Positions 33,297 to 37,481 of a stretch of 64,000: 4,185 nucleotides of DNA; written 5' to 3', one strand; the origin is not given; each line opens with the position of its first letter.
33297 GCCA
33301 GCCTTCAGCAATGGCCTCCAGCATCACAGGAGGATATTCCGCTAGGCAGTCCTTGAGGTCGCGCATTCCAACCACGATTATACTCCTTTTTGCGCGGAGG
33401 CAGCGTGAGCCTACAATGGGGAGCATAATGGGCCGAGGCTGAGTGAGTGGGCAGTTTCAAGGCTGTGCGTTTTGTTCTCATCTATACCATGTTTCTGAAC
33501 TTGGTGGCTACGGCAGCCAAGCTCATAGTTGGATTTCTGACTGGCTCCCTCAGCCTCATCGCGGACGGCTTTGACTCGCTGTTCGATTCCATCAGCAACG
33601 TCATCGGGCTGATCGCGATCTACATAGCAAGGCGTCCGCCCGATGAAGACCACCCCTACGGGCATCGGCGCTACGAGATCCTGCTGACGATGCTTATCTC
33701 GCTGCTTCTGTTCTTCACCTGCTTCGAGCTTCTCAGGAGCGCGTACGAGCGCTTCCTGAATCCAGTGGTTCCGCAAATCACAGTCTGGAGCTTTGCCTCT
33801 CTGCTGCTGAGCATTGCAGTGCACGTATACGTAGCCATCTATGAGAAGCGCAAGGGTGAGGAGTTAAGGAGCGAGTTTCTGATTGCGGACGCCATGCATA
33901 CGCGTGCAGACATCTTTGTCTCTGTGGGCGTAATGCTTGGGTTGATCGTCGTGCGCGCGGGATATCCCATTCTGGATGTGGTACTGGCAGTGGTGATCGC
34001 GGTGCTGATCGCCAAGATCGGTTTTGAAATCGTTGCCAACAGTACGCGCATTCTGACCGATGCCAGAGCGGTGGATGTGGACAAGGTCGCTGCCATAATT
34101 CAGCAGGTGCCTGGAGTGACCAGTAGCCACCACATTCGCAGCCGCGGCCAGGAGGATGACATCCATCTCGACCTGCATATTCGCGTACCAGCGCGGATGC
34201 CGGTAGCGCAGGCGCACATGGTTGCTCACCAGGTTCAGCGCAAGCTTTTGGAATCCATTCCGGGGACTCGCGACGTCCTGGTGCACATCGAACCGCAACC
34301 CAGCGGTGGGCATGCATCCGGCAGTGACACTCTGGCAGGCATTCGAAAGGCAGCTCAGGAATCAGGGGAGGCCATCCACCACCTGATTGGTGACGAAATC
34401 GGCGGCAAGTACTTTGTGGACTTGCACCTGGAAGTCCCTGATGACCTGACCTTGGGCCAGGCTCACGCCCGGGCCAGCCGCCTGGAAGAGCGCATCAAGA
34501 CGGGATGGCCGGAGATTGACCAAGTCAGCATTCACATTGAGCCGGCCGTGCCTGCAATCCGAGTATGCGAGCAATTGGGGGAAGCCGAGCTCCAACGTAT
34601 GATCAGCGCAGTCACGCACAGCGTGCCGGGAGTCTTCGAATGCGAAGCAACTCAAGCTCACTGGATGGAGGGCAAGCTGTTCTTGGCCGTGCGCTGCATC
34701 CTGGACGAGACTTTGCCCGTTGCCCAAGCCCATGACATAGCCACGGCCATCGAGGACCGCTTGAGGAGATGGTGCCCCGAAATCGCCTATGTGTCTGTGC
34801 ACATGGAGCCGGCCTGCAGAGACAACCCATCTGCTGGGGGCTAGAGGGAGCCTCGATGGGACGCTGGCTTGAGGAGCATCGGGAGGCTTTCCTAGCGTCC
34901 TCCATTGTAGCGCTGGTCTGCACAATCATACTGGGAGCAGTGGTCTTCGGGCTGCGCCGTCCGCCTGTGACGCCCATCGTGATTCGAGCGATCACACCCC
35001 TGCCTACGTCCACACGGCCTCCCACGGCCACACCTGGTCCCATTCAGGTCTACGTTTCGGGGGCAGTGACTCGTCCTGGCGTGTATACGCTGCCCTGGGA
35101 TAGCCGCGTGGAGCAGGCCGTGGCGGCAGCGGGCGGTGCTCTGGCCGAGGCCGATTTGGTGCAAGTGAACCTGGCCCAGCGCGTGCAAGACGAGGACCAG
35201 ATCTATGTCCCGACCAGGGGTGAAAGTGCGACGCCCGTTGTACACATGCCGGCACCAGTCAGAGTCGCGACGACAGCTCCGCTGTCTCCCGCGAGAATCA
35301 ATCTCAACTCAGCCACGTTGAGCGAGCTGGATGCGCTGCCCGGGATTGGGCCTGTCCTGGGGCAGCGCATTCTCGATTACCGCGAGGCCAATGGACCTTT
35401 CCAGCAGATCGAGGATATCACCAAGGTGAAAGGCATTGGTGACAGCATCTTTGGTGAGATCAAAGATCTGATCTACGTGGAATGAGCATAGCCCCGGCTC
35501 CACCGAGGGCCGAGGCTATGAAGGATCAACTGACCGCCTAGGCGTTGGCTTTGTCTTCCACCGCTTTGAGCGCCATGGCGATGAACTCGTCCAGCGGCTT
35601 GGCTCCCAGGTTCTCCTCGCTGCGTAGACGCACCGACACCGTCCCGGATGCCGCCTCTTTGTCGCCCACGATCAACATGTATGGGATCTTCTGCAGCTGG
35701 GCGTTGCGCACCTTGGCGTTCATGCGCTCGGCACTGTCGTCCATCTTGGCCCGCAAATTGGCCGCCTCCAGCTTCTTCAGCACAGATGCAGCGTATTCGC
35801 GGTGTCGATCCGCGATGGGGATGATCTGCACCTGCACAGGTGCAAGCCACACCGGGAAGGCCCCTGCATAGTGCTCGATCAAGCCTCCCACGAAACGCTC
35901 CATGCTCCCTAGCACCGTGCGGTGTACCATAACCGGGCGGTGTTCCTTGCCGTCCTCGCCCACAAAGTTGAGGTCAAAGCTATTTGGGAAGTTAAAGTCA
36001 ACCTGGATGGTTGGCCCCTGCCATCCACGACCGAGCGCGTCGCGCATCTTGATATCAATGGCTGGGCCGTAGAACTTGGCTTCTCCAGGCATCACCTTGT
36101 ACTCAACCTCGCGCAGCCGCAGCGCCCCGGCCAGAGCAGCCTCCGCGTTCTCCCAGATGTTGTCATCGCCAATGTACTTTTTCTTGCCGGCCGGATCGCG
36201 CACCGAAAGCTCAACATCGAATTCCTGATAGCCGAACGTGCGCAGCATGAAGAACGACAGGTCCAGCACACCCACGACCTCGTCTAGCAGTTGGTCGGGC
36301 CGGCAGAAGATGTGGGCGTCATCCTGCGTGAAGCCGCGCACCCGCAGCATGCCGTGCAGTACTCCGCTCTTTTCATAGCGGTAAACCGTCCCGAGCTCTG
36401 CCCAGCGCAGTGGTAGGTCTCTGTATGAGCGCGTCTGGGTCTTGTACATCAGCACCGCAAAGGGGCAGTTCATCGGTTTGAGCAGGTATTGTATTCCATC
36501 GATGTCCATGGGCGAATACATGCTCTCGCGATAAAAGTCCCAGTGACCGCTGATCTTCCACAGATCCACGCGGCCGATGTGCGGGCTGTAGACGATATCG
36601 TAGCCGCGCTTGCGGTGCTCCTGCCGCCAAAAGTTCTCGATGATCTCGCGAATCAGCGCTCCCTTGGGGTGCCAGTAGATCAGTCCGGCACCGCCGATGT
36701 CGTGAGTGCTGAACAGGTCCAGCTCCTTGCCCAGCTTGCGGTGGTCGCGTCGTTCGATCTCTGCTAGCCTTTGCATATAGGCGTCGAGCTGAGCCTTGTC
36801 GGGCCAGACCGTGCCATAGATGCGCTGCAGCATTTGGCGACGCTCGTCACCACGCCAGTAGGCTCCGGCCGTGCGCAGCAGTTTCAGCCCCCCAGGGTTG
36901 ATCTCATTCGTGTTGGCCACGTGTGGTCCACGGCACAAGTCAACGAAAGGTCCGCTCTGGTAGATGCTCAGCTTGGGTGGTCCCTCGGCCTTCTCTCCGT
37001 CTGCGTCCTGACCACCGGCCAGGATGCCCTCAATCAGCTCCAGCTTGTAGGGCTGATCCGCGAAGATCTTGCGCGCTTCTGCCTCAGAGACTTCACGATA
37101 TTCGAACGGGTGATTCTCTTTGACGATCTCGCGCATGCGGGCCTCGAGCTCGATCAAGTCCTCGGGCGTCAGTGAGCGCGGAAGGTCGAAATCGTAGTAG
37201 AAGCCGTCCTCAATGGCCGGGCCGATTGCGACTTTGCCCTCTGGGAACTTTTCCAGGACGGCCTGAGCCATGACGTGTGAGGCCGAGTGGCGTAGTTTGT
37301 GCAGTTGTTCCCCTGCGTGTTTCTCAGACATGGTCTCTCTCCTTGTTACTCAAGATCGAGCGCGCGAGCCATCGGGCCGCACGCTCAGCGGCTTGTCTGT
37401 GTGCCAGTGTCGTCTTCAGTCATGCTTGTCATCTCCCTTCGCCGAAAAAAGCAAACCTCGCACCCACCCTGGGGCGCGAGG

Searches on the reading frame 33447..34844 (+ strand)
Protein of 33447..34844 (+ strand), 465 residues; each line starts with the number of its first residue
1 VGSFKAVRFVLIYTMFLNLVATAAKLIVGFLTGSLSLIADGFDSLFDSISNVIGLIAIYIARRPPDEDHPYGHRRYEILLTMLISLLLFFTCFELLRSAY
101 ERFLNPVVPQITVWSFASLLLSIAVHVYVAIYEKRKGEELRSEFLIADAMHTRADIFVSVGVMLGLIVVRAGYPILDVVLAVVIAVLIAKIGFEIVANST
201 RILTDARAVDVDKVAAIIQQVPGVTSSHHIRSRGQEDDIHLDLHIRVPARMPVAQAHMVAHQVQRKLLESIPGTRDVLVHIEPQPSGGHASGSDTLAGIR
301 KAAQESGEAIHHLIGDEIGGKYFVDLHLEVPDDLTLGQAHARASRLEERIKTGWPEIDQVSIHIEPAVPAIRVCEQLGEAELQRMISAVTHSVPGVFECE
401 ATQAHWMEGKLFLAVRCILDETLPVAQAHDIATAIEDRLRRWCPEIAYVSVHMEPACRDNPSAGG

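Call 66: search_protein_families(library=pfam, proteins=[window:33447-34844:+], max_evalue=0.001)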
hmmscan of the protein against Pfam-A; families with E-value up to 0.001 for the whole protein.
window:33447-34844:+ (465 aa): 2 families
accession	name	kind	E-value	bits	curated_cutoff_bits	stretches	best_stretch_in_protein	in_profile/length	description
PF16916.11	ZT_dimer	-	2.3e-48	162.5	26.7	3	209-283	4-77/78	Dimerisation domain of Zinc Transporter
PF01545.26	Cation_efflux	-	1.4e-47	162.5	26.6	1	11-203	1-197/198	Cation efflux family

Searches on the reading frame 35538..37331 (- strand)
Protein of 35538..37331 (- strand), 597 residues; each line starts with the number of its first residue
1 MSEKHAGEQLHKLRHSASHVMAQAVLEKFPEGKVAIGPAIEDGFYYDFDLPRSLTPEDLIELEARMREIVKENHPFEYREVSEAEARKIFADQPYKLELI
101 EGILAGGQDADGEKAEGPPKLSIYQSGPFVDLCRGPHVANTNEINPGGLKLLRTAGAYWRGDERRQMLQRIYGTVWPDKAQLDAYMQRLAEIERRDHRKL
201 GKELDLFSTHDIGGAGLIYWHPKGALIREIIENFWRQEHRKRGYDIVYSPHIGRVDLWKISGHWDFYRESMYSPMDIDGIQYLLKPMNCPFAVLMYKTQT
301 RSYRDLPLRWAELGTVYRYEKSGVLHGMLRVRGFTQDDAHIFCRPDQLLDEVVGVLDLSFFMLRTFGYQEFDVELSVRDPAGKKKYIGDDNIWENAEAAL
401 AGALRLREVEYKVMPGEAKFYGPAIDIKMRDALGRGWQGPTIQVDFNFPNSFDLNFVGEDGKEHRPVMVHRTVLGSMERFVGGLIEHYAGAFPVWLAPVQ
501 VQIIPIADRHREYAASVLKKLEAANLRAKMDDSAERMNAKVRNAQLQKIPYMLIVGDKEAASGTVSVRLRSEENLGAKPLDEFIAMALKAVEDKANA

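Call 66: search_protein_families(library=pfam, proteins=[window:35538-37331:-], max_evalue=0.001)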
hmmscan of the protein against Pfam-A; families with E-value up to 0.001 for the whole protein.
window:35538-37331:- (597 aa): 3 families
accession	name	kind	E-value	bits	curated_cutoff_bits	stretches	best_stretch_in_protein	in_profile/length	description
PF00587.30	tRNA-synt_2b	-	5.8e-41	140.9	29.3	1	281-488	10-179/179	tRNA synthetase class II core domain (G, H, P, S and T)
PF03129.25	HGTP_anticodon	-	6.7e-23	81.1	21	1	500-586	1-90/94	Anticodon binding domain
PF07973.19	tRNA_SAD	-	1.4e-12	47.8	24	1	122-172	2-44/44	Threonyl and Alanyl tRNA synthetase second additional domain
